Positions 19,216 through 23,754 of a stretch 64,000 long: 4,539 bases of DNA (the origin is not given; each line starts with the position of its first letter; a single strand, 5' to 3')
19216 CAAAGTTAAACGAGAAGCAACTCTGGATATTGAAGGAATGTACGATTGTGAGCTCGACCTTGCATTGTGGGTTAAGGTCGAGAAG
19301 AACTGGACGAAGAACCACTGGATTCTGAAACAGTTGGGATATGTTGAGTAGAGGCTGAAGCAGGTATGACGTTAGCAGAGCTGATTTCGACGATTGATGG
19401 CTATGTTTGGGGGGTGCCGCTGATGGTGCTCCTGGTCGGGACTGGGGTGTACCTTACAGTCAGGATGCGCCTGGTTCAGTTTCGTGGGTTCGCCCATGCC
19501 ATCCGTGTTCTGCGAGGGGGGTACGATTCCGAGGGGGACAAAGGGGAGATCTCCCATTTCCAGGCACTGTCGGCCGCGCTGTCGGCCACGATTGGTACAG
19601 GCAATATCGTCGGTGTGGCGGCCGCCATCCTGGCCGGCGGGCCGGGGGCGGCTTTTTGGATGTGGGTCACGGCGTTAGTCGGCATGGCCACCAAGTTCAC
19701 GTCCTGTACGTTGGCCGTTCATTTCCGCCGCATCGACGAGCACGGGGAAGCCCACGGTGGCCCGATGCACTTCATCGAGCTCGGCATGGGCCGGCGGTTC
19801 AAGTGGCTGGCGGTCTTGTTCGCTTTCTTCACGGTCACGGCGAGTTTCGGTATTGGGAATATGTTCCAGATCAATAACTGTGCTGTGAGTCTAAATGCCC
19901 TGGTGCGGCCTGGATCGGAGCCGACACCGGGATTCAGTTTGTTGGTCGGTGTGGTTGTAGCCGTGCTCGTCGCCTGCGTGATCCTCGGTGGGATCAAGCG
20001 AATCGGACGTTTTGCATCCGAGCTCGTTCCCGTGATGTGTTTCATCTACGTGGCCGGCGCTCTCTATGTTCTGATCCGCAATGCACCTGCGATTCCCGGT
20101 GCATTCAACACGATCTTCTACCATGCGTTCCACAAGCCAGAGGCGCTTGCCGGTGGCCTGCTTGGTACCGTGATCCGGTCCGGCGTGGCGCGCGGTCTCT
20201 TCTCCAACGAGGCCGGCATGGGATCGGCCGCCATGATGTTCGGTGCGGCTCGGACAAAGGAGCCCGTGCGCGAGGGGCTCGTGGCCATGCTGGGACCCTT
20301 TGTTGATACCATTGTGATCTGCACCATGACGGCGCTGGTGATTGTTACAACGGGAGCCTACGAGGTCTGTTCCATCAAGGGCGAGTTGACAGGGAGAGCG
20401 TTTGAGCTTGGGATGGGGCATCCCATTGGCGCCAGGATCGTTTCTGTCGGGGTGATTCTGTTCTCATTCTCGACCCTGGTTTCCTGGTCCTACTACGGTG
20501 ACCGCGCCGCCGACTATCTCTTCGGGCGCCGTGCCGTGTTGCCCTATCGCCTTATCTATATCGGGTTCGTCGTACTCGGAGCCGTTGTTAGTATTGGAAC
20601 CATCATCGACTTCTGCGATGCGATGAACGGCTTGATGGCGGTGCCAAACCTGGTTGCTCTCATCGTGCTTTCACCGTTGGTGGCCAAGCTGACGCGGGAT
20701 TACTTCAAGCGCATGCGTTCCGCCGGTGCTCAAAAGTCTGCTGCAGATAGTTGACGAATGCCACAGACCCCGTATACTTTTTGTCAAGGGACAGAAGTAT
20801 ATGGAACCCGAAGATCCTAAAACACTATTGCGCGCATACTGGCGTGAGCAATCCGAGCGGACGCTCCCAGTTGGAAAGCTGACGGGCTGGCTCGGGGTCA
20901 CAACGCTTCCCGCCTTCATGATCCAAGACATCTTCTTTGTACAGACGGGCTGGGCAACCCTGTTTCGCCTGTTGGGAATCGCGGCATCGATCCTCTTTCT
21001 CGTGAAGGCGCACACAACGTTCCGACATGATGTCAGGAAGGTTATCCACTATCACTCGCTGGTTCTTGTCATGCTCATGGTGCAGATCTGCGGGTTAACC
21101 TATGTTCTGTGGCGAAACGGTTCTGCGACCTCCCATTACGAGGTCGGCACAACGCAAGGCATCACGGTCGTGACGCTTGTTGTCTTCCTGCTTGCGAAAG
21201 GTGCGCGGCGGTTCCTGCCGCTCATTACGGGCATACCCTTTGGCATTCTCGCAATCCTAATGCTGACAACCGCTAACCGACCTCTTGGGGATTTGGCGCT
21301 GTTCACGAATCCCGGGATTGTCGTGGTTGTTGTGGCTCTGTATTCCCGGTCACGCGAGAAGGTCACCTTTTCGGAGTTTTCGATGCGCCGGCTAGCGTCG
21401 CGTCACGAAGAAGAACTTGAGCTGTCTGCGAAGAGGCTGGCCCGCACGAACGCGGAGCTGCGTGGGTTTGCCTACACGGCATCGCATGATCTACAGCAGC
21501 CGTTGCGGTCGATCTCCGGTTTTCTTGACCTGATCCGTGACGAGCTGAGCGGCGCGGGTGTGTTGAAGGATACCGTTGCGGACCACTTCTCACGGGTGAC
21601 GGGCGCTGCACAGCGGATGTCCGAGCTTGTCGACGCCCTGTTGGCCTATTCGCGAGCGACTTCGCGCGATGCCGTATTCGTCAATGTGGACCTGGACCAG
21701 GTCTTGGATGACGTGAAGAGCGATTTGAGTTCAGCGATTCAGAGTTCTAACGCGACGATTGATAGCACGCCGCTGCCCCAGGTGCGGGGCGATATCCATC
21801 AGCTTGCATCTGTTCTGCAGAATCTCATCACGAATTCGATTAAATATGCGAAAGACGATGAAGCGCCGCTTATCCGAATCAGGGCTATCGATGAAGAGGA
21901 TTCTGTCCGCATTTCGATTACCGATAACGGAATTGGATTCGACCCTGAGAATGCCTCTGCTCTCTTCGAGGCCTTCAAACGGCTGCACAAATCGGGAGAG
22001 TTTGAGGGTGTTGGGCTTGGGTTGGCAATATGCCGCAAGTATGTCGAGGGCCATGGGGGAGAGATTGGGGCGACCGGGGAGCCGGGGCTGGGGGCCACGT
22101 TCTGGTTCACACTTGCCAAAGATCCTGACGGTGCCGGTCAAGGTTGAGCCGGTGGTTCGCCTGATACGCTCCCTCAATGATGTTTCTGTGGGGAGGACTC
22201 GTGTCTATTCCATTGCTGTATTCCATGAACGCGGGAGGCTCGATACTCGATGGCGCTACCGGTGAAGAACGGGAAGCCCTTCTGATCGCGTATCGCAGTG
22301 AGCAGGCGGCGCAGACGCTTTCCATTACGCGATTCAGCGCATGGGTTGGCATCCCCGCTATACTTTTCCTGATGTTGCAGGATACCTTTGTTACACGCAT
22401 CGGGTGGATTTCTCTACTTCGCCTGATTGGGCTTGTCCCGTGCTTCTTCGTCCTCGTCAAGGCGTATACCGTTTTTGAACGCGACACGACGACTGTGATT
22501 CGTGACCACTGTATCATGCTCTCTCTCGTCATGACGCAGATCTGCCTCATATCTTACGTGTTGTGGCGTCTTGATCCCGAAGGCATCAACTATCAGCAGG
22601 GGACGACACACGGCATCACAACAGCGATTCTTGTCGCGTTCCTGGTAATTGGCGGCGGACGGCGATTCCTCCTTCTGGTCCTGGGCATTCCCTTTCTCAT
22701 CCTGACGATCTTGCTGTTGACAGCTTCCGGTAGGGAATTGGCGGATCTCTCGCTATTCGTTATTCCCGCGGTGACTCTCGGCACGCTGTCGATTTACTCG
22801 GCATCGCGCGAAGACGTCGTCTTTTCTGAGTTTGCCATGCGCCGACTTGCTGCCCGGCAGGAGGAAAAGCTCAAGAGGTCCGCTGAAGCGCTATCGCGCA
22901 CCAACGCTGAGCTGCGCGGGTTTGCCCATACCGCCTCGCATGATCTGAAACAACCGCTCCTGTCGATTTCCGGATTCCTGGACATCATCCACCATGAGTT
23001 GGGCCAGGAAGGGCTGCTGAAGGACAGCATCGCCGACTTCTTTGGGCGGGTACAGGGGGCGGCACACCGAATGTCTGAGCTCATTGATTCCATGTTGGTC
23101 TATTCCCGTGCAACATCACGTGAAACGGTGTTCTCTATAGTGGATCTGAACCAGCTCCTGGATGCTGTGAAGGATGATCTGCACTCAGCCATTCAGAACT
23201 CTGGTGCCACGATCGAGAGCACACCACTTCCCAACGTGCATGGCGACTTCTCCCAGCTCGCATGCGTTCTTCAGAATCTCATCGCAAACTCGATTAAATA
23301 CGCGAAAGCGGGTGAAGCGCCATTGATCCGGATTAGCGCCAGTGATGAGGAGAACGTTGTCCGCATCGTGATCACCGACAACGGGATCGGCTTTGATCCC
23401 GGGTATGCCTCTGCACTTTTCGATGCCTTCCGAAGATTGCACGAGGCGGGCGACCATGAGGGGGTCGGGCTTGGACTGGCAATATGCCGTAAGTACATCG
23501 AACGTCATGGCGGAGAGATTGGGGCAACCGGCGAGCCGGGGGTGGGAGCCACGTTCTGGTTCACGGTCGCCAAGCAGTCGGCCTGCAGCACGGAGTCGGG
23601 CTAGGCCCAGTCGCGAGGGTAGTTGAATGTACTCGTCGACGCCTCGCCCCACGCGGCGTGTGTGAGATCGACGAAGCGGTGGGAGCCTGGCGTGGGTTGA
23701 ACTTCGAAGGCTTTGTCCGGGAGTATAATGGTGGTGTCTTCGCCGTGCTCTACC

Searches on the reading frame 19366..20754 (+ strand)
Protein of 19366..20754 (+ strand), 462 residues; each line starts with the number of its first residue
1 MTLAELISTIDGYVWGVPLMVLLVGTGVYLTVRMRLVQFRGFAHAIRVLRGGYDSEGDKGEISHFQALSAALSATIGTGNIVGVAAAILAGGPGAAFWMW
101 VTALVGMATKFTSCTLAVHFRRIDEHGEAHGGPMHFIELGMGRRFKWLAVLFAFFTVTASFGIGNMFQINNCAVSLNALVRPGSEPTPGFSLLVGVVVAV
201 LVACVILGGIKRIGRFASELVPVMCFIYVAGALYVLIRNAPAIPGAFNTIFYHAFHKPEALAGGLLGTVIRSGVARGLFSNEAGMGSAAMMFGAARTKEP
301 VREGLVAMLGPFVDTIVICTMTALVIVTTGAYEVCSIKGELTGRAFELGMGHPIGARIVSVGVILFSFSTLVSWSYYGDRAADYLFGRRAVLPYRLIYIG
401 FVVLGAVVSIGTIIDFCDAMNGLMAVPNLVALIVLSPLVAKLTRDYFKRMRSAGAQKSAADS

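Call 29: find_encoding_contigs(protein=window:19366-20754:+, flank=10000, max_places=1)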
Protein window:19366-20754:+ (462 aa): 24 contigs read that carry it; 1 place shown.
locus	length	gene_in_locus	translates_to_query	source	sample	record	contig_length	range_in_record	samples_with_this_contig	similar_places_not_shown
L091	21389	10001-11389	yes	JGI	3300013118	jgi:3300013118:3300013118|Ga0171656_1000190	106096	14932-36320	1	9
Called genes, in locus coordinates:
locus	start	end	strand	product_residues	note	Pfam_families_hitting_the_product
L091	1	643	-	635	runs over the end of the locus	PF00795:CN_hydrolase, PF02540:NAD_synthase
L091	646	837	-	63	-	-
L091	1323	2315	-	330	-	PF08100:Dimerisation, PF00891:Methyltransf_2, PF13489:Methyltransf_23 (weak), PF08241:Methyltransf_11 (weak), PF08242:Methyltransf_12 (faint), PF13649:Methyltransf_25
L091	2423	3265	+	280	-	PF01026:TatD_DNase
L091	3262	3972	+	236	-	PF01040:UbiA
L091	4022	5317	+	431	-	PF01663:Phosphodiest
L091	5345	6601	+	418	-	PF13685:Fe-ADH_2 (faint), PF01761:DHQ_synthase, PF24621:DHQS_C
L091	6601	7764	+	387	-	PF01261:AP_endonuc_2 (weak)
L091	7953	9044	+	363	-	PF20583:DUF6786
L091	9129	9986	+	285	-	PF00009:GTP_EFTU (weak), PF00071:Ras (faint), PF00350:Dynamin_N (faint), PF01926:MMR_HSR1, PF03193:RsgA_GTPase (faint), PF07650:KH_2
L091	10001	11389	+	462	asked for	PF01235:Na_Ala_symp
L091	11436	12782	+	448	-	PF00512:HisKA, PF13581:HATPase_c_2 (weak), PF02518:HATPase_c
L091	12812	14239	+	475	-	PF00512:HisKA, PF02518:HATPase_c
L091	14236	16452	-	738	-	PF01136:Peptidase_U32, PF12392:DUF3656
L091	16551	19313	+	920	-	PF00690:Cation_ATPase_N, PF00122:E1-E2_ATPase, PF13246:Cation_ATPase, PF00702:Hydrolase, PF00689:Cation_ATPase_C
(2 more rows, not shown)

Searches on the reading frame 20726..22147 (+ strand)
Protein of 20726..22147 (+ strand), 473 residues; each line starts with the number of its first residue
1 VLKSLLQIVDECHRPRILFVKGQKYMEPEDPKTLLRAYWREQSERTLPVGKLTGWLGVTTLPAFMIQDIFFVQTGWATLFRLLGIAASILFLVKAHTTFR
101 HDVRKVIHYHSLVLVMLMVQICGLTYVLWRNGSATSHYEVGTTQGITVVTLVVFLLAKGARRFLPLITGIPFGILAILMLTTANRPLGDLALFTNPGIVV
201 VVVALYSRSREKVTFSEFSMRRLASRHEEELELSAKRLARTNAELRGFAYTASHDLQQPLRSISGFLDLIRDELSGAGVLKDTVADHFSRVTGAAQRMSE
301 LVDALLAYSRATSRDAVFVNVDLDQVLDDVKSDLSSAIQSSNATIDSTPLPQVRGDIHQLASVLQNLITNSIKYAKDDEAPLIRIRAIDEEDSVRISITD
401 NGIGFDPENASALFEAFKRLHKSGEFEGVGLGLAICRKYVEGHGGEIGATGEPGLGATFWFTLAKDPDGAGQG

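Call 68: search_protein_families(library=ncbifam, proteins=[window:20726-22147:+], max_evalue=1e-10)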
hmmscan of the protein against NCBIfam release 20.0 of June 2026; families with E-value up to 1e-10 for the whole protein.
window:20726-22147:+ (473 aa): 62 families (the best 25 are shown)
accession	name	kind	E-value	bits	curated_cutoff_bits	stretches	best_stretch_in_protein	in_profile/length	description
NF047465.1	hybrid_HK_LvrA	exception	4.4e-43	147.4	1200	1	231-465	586-818/819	hybrid histidine kinase/response regulator LvrA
TIGR02966.1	phoR_proteo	equivalog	3e-37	128.4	334.2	1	237-462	106-332/333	phosphate regulon sensor histidine kinase PhoR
NF046044.1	PnpS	equivalog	6.2e-33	114.4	400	1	248-463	173-389/390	two-component system histidine kinase PnpS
NF033092.0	HK_WalK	equivalog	9e-32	110.4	725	1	240-464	367-593/594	cell wall metabolism sensor histidine kinase WalK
NF008468.0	PRK11360.1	equivalog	5.6e-29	101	646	1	245-467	396-610/616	two-component system sensor histidine kinase AtoS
NF006800.0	PRK09303.1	equivalog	6.2e-29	101.1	342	1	253-463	159-375/383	histidine kinase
NF041880.1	EPS_EpsF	equivalog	4.7e-28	97.9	900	1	248-462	277-490/492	response regulator EpsF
TIGR02956.1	TMAO_torS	equivalog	2.7e-27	95.3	676.5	1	248-464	467-681/967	TMAO reductase system sensor histidine kinase/response regulator TorS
NF007793.0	PRK10490.1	equivalog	2e-26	92.3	1123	1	226-466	649-883/895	two-component system sensor histidine kinase KdpD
NF033091.0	HK_VanS_ACDEFG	equivalog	3.6e-26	92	400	1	253-450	82-280/293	vancomycin resistance histidine kinase VanS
NF045911.1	TCSHisKinNblS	equivalog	5.5e-25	87.8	1000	1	248-464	391-619/621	two-component system sensor histidine kinase NblS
NF041832.1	near_NosP_CTERM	subfamily_domain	2.4e-23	82.8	400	1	249-463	11-223/370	NahK/ErcS family hybrid sensor histidine kinase/response regulator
NF008318.0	PRK11107.1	equivalog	3.7e-23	81.5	890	1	230-464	278-517/920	two-component sensor histidine kinase BarA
NF053855.1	HisKinPhoRBctds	equivalog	5.1e-23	81.3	500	1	251-465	367-583/583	two-component system sensor histidine kinase PhoR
NF008235.0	PRK11006.1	equivalog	7.1e-23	81.1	390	1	244-465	203-423/431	phosphate regulon sensor histidine kinase PhoR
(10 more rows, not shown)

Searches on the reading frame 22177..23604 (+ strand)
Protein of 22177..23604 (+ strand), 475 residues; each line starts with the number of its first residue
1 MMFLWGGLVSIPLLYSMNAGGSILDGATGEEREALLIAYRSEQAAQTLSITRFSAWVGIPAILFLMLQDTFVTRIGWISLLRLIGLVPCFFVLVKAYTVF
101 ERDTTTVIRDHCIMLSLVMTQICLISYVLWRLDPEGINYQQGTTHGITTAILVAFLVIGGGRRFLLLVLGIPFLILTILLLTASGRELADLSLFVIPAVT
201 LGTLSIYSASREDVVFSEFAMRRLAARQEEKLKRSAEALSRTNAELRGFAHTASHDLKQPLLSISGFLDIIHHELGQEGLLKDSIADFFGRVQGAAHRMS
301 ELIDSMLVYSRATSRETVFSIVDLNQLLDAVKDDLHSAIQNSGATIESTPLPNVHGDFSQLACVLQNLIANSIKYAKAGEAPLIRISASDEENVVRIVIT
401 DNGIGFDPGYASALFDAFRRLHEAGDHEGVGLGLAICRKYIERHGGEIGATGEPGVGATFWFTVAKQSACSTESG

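Call 68: search_protein_families(library=ncbifam, proteins=[window:22177-23604:+], max_evalue=1e-10)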
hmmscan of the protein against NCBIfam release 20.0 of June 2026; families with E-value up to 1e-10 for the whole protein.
window:22177-23604:+ (475 aa): 62 families (the best 25 are shown)
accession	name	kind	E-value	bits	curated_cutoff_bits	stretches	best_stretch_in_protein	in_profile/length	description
NF047465.1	hybrid_HK_LvrA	exception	2.2e-46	158.3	1200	1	213-466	565-818/819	hybrid histidine kinase/response regulator LvrA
TIGR02966.1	phoR_proteo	equivalog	1.3e-34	119.7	334.2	1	237-463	105-332/333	phosphate regulon sensor histidine kinase PhoR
NF046044.1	PnpS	equivalog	2.1e-30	106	400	1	249-463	173-388/390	two-component system histidine kinase PnpS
NF033092.0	HK_WalK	equivalog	6.5e-29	100.9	725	1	241-464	367-592/594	cell wall metabolism sensor histidine kinase WalK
NF045911.1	TCSHisKinNblS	equivalog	8.7e-29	100.3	1000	1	249-465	391-619/621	two-component system sensor histidine kinase NblS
TIGR02956.1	TMAO_torS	equivalog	2.5e-28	98.7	676.5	1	231-467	452-683/967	TMAO reductase system sensor histidine kinase/response regulator TorS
NF006800.0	PRK09303.1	equivalog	4.3e-27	95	342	1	232-464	137-375/383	histidine kinase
NF008468.0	PRK11360.1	equivalog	2.2e-26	92.4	646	1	246-464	396-606/616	two-component system sensor histidine kinase AtoS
NF041880.1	EPS_EpsF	equivalog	3.7e-26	91.7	900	1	233-461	261-488/492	response regulator EpsF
NF007793.0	PRK10490.1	equivalog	1.3e-24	86.4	1123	1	221-470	642-886/895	two-component system sensor histidine kinase KdpD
NF008312.0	PRK11100.1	equivalog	1.9e-24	86.4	356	1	243-462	253-472/477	two-component system sensor histidine kinase CreC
NF041832.1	near_NosP_CTERM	subfamily_domain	2.5e-23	82.7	400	1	249-467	10-226/370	NahK/ErcS family hybrid sensor histidine kinase/response regulator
NF033091.0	HK_VanS_ACDEFG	equivalog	2.6e-23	82.6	400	1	221-452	53-281/293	vancomycin resistance histidine kinase VanS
NF053855.1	HisKinPhoRBctds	equivalog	6.3e-23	81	500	1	251-466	366-583/583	two-component system sensor histidine kinase PhoR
NF041735.1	hist_kin_RppB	equivalog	7e-23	81.1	400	1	246-462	216-435/438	two-component system sensor histidine kinase RppB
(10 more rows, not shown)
